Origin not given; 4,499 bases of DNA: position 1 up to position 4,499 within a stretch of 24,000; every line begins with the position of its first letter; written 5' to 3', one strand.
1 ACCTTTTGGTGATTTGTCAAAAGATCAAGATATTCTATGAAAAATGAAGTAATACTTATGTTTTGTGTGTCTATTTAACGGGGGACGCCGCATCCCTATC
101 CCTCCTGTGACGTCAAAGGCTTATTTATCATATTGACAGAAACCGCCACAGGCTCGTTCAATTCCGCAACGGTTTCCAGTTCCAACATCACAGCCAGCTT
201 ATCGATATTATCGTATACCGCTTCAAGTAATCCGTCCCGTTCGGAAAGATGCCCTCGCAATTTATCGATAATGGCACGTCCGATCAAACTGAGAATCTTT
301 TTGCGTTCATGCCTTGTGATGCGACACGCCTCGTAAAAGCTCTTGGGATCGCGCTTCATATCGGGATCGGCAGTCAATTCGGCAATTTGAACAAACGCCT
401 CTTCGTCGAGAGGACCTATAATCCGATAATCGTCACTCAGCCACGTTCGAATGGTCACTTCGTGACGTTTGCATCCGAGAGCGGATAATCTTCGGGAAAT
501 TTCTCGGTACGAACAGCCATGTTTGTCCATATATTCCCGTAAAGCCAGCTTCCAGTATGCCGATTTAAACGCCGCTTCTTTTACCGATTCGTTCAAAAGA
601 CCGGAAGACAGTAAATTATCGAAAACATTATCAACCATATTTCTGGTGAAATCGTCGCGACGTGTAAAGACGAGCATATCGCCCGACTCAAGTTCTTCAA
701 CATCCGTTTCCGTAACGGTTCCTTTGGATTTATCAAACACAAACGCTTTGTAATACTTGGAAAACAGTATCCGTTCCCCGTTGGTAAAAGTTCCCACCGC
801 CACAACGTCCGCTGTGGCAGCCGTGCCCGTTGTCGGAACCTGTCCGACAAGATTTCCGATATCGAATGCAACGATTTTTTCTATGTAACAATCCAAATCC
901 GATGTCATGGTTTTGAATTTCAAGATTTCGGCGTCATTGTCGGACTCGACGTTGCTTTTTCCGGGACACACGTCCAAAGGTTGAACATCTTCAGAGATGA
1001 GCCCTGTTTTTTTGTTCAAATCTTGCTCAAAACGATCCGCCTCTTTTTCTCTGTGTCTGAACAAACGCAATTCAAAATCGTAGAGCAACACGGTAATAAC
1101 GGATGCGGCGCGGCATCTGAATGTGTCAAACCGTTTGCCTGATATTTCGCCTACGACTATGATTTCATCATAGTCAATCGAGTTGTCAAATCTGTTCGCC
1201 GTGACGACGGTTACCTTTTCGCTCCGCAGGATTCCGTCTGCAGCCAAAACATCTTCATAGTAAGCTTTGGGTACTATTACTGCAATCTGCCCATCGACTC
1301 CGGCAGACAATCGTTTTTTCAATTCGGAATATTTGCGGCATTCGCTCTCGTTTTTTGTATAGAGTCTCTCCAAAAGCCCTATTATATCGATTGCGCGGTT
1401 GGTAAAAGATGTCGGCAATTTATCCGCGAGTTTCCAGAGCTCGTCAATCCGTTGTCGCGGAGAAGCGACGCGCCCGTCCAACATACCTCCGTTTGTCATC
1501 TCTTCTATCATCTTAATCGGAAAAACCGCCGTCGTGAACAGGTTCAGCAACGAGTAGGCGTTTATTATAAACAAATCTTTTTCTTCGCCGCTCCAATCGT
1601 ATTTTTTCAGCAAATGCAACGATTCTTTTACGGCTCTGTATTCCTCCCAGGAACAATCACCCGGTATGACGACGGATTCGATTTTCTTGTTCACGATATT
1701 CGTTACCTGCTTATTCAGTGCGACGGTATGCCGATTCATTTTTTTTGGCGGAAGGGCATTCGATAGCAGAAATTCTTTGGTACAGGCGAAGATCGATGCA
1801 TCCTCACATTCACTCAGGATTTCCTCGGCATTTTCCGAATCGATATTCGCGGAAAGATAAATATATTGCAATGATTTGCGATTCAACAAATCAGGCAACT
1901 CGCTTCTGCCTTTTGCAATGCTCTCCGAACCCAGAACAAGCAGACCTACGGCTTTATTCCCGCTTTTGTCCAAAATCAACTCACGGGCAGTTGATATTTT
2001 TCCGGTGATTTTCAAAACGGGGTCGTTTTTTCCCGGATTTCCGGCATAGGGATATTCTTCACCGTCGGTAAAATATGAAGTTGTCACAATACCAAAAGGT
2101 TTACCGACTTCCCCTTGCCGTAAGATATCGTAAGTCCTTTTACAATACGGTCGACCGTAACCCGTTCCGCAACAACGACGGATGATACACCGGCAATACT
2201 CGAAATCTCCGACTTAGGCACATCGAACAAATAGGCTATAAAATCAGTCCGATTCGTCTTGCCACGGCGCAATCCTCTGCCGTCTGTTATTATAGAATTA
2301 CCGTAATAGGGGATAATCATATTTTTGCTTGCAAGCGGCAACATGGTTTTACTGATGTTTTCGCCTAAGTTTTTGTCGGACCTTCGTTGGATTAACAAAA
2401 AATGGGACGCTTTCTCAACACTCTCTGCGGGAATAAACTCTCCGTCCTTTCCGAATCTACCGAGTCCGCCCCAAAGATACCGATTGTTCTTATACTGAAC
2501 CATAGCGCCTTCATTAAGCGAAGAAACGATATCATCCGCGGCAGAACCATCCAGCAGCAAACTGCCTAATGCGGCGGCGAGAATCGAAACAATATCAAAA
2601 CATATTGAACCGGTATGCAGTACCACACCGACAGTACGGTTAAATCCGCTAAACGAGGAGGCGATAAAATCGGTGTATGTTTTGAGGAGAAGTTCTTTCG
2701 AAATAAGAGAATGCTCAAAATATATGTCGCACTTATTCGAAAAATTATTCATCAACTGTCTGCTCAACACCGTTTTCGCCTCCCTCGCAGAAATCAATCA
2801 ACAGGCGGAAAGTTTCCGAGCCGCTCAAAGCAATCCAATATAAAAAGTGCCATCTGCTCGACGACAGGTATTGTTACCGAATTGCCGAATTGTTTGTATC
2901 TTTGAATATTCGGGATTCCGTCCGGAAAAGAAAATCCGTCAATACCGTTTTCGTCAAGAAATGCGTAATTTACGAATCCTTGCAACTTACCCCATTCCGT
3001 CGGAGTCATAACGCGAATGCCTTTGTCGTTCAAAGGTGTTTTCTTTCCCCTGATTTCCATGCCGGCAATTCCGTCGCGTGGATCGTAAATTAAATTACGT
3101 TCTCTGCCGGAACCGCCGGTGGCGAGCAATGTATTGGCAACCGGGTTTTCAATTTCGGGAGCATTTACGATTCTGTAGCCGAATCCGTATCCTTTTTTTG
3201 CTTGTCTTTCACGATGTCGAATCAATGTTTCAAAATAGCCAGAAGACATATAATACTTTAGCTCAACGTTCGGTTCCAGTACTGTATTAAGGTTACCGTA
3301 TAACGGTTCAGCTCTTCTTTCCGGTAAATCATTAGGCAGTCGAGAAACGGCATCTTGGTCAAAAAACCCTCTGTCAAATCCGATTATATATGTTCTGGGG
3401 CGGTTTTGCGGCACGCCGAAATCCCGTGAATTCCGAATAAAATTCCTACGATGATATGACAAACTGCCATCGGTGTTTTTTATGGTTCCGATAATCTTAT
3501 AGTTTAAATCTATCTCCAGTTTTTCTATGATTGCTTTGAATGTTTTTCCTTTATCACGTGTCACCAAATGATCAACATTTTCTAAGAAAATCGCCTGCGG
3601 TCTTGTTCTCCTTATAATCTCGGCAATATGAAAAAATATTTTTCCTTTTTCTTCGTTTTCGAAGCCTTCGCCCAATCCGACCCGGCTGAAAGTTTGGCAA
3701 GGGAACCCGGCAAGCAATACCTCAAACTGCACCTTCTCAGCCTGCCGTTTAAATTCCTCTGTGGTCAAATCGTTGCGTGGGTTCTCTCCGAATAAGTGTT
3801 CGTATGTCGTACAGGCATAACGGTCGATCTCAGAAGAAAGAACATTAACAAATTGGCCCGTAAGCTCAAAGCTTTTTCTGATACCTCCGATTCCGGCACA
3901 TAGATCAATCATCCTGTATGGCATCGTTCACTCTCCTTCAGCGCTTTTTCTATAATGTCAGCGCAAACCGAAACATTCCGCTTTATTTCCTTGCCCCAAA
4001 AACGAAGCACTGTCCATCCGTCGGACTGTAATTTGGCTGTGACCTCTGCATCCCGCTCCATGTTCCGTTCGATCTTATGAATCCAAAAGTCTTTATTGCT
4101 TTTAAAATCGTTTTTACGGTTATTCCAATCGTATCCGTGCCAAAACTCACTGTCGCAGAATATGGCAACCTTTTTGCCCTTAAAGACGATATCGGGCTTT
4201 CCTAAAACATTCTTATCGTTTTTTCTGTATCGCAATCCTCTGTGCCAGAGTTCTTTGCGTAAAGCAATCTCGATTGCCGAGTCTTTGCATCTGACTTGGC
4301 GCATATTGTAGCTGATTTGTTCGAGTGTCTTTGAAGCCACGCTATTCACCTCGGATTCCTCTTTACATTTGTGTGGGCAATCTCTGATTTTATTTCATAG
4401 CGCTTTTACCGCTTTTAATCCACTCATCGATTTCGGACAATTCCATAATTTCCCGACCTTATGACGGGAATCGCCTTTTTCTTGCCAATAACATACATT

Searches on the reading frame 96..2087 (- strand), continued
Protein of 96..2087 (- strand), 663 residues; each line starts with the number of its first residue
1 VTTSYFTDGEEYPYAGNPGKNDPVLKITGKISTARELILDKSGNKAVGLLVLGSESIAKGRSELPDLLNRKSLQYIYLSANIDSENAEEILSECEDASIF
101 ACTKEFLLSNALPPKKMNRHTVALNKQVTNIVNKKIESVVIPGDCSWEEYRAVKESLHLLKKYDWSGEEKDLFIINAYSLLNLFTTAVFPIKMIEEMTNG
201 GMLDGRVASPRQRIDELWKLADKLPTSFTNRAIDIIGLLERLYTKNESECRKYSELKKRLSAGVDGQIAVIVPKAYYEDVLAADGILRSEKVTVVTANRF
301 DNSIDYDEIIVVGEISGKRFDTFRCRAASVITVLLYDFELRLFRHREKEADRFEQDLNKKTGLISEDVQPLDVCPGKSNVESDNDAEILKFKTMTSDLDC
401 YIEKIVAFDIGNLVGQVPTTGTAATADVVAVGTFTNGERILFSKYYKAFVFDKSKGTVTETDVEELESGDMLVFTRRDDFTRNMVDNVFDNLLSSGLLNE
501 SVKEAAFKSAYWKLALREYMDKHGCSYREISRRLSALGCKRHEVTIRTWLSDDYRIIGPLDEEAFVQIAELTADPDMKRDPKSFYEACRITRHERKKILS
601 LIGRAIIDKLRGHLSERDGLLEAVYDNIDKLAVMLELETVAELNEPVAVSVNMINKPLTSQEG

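Call 69: search_protein_families(library=padloc, proteins=[P0002, P0121, P0241, P0059, P0122], max_evalue=0.01)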
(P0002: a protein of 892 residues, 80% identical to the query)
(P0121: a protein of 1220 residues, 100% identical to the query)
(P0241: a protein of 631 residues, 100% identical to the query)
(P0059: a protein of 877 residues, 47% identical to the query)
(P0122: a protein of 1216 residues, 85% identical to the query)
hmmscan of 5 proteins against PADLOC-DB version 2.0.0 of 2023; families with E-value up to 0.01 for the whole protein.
P0002 (892 aa): 0 families

P0121 (1220 aa): 12 families
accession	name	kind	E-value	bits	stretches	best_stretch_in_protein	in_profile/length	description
PDLC02575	DrmA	-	4.4e-209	694.4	2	772-1211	393-824/837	DrmA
PDLC02571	DrmA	-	8.7e-189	627.8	5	772-1178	847-1245/1282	DrmA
PDLC02567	DrmA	-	1.3e-145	484.6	2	279-766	754-1237/1750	DrmA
PDLC02577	DrmA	-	1.1e-112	375.5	2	772-1210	230-671/697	DrmA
PDLC02568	DrmA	-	2.9e-78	262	2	773-1159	150-546/611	DrmA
PDLC02576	DrmA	-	4.2e-58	195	3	513-758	490-717/1235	DrmA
PDLC02574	DrmA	-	7.6e-38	128.1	1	987-1211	36-248/269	DrmA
PDLC02573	DrmA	-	6e-07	25.8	1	774-1086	591-894/1018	DrmA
PDLC02569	DrmA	-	1.7e-05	20.8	1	987-1063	829-905/1095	DrmA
PDLC02896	DpdJ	-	1.9e-05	20.5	1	631-825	251-417/1487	DpdJ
PDLC02570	DrmA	-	3.3e-05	20.4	1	982-1056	578-650/851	DrmA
PDLC02501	BrxHI|BrxHII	-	0.0077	12.3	0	971-1037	284-348/925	BrxHI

P0241 (631 aa): 4 families
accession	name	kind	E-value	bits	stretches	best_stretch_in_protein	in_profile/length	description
PDLC02583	DrmB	-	3.5e-86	288.6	1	17-620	5-604/606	DrmB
PDLC02579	DrmB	-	7.9e-58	193.9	1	340-629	23-313/314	DrmB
PDLC02584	DrmB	-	2.2e-53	179.7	1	186-629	13-442/445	DrmB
PDLC02582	DrmB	-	6.2e-08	29.7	1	490-628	523-643/649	DrmB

P0059 (877 aa): 0 families

P0122 (1216 aa): 13 families
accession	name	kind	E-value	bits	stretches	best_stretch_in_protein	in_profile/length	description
PDLC02575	DrmA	-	3.4e-206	684.8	2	767-1207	392-824/837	DrmA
PDLC02571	DrmA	-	4.8e-187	622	5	764-1173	843-1244/1282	DrmA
PDLC02567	DrmA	-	3.8e-150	499.6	2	272-763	750-1238/1750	DrmA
PDLC02577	DrmA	-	1.2e-109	365.5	2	768-1152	230-623/697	DrmA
PDLC02568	DrmA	-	3.3e-78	261.8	1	669-1154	25-545/611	DrmA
PDLC02576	DrmA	-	1.2e-56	190.1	3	441-753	424-716/1235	DrmA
PDLC02574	DrmA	-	1e-36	124.3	1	977-1208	30-249/269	DrmA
PDLC02573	DrmA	-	8.7e-07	25.3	1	769-1086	590-898/1018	DrmA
PDLC02896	DpdJ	-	1.5e-06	24.1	1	630-821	254-417/1487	DpdJ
PDLC02570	DrmA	-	0.0001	18.8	1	977-1052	577-650/851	DrmA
PDLC02569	DrmA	-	0.00012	18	1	984-1059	830-905/1095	DrmA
PDLC02859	DpdF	-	0.0028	14.2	1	961-1032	352-423/545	DpdF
PDLC03928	PsyrT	-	0.0056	13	0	957-1043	268-351/689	-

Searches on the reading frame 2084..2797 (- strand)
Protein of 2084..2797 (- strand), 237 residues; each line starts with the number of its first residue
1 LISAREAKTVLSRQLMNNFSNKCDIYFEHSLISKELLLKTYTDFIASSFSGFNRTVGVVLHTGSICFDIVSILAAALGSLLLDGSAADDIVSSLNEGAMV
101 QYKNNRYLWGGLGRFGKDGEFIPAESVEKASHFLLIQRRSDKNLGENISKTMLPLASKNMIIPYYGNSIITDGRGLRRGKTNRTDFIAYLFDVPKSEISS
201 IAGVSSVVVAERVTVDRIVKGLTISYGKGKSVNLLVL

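Call 4: search_protein_families(library=pfam, proteins=[window:2084-2797:-], max_evalue=1)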
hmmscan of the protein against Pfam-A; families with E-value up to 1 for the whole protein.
window:2084-2797:- (237 aa): 0 families

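Call 5: search_protein_families(library=padloc, proteins=[window:2084-2797:-], max_evalue=1)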
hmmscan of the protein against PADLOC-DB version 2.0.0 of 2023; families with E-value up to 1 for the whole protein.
window:2084-2797:- (237 aa): 0 families

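Call 6: search_protein_families(library=ncbifam, proteins=[window:2084-2797:-], max_evalue=1)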
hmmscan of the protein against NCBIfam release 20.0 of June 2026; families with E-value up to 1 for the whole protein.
window:2084-2797:- (237 aa): 1 family
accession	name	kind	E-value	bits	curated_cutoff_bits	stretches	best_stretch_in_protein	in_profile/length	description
NF038316.1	DrmE_fam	subfamily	1.9e-33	115.8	80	1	25-235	1-186/838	DrmE family protein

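Call 12: find_encoding_contigs(protein=window:2084-2797:-, flank=10000, max_places=6)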
Protein window:2084-2797:- (237 aa): no gene with exactly this product is on record in the collection.

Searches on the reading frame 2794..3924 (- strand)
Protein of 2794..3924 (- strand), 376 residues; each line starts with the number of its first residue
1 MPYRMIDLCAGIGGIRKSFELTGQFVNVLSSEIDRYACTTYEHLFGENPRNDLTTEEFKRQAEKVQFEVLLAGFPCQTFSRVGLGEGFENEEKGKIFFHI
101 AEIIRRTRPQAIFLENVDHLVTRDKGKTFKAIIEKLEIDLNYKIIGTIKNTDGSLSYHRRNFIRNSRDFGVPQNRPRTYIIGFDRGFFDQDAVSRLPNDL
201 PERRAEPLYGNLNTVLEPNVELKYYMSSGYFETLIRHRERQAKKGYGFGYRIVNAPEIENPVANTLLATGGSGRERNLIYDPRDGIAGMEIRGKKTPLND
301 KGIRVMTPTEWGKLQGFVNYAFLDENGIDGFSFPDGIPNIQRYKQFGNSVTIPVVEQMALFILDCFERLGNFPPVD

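Call 4: search_protein_families(library=pfam, proteins=[window:2794-3924:-], max_evalue=1)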
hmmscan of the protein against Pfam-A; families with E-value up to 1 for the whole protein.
window:2794-3924:- (376 aa): 1 family
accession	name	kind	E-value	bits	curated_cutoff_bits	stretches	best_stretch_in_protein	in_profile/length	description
PF00145.23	DNA_methylase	-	1.3e-61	209.3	22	1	3-359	1-319/324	C-5 cytosine-specific DNA methylase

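Call 5: search_protein_families(library=padloc, proteins=[window:2794-3924:-], max_evalue=1)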
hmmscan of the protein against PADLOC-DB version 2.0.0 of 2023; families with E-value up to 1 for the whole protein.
window:2794-3924:- (376 aa): 56 families (the best 25 are shown)
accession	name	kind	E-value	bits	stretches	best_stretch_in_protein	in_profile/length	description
PDLC03272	MTase_II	-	6.3e-73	244.2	1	3-366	75-390/407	Type II methyltransferase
PDLC03361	MTase_II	-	2.2e-62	209.3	1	3-363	87-434/455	Type II methyltransferase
PDLC02653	DrmMII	-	3.9e-51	172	1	2-366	4-313/333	DrmMII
PDLC03716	oMTase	-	1.7e-38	130.6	2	4-190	40-206/349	orphan methyltransferase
PDLC03733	oMTase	-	2.4e-36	123.6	1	3-359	91-451/476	orphan methyltransferase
PDLC03217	MTase_II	-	7.8e-36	121.7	2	3-185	385-546/703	Type II methyltransferase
PDLC03242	MTase_II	-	2.2e-34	117.1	2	5-186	103-263/409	Type II methyltransferase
PDLC03378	MTase_II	-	5.8e-34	115.9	1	1-368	1-332/344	Type II methyltransferase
PDLC03286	MTase_II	-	2.9e-31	106.7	1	4-187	2-172/185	Type II methyltransferase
PDLC03234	MTase_II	-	4.7e-28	96.5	1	3-186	5-177/375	Type II methyltransferase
PDLC03734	oMTase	-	8.5e-28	95.5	2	4-188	5-173/444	orphan methyltransferase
PDLC00026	DruM2|DruM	-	9.9e-25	85.8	1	4-189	6-173/336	DNA cytosine methylase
PDLC00034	DruM2|DruM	-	2.6e-24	83.5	1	3-182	8-185/457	DNA cytosine methylase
PDLC03326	MTase_II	-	6.9e-22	76.2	1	5-187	7-179/412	Type II methyltransferase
PDLC00033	DruM2|DruM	-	6.7e-20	69.7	1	4-187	23-194/368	DNA cytosine methylase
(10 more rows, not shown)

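Call 6: search_protein_families(library=ncbifam, proteins=[window:2794-3924:-], max_evalue=1)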
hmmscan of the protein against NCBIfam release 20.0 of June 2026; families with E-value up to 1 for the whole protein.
window:2794-3924:- (376 aa): 3 families
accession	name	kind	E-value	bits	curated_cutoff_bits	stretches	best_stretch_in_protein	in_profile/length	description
TIGR00675.1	dcm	superfamily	2.2e-69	234.6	100.65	1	5-359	1-326/329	DNA (cytosine-5-)-methyltransferase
NF007772.0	PRK10458.1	subfamily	2.2e-43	148.5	710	1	3-361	89-451/472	DNA cytosine methylase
NF052356.1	mannose_binding_lectin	equivalog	0.14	12.9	80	1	142-175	34-67/103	mannose-binding lectin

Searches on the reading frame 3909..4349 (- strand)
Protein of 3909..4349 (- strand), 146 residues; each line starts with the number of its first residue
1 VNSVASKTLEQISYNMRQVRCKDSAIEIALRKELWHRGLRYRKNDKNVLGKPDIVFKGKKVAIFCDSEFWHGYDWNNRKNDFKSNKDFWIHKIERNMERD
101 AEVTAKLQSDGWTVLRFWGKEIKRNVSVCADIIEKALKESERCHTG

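Call 4: search_protein_families(library=pfam, proteins=[window:3909-4349:-], max_evalue=1)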
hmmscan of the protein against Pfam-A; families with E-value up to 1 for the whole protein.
window:3909-4349:- (146 aa): 3 families
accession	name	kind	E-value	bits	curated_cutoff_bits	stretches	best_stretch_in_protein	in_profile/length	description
PF03852.21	Vsr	-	5.8e-25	87.4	27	1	10-76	7-73/74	DNA mismatch endonuclease Vsr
PF04480.18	DUF559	-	1.1e-06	28.9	20.6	1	95-137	66-108/109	Protein of unknown function (DUF559)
PF18741.7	MTES_1575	-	6.3e-06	26.6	38.2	1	91-135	50-94/96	REase_MTES_1575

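Call 5: search_protein_families(library=padloc, proteins=[window:3909-4349:-], max_evalue=1)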
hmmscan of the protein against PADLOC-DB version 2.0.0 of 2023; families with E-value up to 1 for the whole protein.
window:3909-4349:- (146 aa): 1 family
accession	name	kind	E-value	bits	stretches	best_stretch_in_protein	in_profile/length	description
PDLC03397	Vsr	-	1.7e-18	65.2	1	12-134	10-131/156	Type II nicking endonuclease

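Call 6: search_protein_families(library=ncbifam, proteins=[window:3909-4349:-], max_evalue=1)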
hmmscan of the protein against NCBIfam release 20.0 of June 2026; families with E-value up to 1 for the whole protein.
window:3909-4349:- (146 aa): 2 families
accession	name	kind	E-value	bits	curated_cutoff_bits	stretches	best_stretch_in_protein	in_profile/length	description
TIGR00632.1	vsr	subfamily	6.3e-41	139.4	97.85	1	9-121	7-119/119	DNA mismatch endonuclease Vsr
NF007294.0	PRK09767.1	equivalog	9.1e-06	25.8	218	1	99-139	72-112/117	DUF559 domain-containing protein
